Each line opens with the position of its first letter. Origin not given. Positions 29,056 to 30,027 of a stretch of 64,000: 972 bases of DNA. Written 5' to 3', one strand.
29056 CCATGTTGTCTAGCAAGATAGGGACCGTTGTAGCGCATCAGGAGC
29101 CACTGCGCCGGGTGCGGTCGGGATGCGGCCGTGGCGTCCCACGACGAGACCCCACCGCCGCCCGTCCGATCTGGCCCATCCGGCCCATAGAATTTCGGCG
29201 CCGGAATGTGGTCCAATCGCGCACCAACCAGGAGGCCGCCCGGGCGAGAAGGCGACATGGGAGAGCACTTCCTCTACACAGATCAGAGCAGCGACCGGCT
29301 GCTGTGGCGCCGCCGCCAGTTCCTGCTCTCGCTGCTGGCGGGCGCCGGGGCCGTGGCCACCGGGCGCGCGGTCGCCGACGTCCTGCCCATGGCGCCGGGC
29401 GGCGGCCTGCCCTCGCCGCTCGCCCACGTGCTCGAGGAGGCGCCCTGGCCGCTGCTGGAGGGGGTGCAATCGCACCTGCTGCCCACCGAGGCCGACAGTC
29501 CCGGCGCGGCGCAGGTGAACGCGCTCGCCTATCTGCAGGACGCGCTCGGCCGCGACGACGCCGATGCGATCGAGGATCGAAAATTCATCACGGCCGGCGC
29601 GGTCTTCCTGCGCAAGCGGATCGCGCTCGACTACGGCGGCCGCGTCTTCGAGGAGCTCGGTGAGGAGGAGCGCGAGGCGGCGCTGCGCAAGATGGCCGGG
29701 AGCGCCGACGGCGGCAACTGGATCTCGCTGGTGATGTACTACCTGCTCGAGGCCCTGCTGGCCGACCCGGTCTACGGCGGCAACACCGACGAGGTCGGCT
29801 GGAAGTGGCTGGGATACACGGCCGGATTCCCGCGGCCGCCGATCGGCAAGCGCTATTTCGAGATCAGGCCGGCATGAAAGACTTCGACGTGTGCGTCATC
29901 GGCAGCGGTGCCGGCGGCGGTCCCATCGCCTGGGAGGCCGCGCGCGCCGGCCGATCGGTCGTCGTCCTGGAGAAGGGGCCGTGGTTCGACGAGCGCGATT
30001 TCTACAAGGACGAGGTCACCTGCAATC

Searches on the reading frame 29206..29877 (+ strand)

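Call 59: search_protein_families(library=pfam, proteins=[window:29206-29877:+], max_evalue=0.0001)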
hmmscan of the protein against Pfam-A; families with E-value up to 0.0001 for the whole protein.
window:29206-29877:+ (223 aa): 1 family
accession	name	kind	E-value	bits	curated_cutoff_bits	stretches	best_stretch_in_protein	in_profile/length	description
PF13618.11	Gluconate_2-dh3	-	6.7e-11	43.1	23.4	1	81-204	4-133/135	Gluconate 2-dehydrogenase subunit 3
